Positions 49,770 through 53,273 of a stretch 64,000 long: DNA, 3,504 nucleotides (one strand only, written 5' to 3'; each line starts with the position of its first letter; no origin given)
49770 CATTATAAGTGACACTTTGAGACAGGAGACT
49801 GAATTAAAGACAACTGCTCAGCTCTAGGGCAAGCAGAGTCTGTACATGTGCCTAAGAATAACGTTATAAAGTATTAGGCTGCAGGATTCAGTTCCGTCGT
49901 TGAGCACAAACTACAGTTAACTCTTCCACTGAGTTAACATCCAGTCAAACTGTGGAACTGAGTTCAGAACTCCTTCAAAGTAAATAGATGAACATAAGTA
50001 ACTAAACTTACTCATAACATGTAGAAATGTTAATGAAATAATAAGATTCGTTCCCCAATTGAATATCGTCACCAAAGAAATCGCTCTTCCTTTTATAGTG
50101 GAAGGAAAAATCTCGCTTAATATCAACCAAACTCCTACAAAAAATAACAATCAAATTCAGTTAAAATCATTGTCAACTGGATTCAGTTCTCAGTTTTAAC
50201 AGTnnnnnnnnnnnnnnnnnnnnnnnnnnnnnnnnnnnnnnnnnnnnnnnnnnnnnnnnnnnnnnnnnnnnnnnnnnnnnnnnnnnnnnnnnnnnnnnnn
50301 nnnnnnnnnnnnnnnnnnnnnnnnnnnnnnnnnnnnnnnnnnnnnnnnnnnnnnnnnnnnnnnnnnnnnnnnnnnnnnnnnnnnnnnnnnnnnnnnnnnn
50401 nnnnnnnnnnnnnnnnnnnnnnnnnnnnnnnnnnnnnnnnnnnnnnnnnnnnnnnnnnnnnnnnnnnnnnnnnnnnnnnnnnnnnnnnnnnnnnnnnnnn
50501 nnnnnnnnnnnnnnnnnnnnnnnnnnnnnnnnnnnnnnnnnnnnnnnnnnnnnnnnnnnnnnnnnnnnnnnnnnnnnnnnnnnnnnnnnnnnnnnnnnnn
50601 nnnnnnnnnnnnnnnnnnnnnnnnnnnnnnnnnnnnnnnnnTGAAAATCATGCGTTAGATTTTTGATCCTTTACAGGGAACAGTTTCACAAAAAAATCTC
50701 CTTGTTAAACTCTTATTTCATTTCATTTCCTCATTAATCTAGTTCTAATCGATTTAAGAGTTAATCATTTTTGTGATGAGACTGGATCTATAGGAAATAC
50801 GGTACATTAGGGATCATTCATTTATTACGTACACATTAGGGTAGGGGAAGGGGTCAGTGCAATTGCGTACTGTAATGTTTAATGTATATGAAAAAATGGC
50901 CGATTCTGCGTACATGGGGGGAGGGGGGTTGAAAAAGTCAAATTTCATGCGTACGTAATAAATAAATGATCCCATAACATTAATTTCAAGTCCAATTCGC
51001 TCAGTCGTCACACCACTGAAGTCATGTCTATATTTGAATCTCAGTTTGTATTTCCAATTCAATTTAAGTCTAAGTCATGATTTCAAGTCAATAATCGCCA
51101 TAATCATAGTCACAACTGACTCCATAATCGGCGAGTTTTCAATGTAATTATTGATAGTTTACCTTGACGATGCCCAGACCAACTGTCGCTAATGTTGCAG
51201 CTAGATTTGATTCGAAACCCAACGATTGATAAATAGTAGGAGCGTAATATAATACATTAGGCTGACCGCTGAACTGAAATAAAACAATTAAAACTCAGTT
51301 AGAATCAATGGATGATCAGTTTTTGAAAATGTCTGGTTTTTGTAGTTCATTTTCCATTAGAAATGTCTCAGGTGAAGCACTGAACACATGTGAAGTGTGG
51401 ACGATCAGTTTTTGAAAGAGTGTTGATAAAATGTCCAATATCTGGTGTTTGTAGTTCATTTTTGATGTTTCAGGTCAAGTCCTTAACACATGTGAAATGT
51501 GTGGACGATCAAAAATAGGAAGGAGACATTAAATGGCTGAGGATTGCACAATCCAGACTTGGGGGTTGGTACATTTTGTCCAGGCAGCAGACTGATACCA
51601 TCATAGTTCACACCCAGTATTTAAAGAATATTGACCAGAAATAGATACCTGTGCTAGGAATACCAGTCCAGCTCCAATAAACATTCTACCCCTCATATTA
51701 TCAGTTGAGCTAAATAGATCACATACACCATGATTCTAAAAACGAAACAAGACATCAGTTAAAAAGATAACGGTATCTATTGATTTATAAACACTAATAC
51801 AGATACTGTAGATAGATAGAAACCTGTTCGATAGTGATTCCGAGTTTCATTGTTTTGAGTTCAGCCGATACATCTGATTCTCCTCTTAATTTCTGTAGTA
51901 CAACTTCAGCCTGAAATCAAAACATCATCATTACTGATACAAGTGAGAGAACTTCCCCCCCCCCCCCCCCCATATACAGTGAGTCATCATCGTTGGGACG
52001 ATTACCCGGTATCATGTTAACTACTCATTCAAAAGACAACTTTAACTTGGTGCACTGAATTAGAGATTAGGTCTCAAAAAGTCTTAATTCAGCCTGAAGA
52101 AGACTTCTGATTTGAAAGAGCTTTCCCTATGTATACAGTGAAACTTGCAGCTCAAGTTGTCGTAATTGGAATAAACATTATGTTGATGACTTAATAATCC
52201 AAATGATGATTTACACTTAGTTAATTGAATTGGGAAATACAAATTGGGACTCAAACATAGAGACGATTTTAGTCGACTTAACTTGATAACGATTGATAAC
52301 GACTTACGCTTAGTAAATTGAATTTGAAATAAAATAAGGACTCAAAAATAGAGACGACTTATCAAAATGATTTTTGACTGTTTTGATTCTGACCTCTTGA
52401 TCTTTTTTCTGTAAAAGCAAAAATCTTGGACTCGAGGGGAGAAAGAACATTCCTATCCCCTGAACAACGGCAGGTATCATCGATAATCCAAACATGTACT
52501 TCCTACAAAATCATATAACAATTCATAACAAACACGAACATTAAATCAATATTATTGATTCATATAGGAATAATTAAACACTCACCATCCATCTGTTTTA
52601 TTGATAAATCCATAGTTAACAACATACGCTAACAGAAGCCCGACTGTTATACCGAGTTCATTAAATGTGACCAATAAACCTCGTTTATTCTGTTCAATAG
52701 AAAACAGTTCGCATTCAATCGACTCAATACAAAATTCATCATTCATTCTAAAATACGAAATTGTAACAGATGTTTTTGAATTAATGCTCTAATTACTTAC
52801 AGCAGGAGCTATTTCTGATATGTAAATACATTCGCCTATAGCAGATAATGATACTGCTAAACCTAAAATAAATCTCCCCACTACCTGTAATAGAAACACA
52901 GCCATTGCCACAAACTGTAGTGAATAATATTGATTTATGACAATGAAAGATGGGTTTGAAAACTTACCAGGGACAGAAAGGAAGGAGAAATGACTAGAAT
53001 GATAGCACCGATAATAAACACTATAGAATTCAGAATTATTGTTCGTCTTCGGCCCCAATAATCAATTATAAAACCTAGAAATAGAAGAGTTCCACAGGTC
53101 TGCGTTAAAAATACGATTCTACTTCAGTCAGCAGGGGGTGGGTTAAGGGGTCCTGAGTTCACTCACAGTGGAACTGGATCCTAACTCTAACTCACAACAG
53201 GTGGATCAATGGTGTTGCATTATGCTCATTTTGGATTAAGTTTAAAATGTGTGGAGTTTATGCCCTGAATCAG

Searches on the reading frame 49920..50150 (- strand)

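Call 37: search_protein_families(library=pfam, proteins=[window:49920-50150:-], max_evalue=1)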
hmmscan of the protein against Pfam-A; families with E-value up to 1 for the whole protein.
window:49920-50150:- (77 aa): 1 family
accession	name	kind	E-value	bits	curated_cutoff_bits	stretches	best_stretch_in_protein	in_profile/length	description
PF00083.30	Sugar_tr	-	4.9e-08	32.7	22.3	1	7-61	371-425/452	Sugar (and other) transporter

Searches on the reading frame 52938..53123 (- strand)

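Call 37: search_protein_families(library=pfam, proteins=[window:52938-53123:-], max_evalue=1)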
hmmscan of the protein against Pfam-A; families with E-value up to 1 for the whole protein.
window:52938-53123:- (62 aa): 3 families
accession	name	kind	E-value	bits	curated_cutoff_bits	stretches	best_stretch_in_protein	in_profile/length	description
PF00083.30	Sugar_tr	-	3.1e-06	26.8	22.3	1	4-48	55-101/452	Sugar (and other) transporter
PF07690.21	MFS_1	-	0.00015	21.2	33.4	1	6-53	43-89/347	Major Facilitator Superfamily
PF06609.19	TRI12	-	0.0057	15.6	23.2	1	10-59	92-141/599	Fungal trichothecene efflux pump (TRI12)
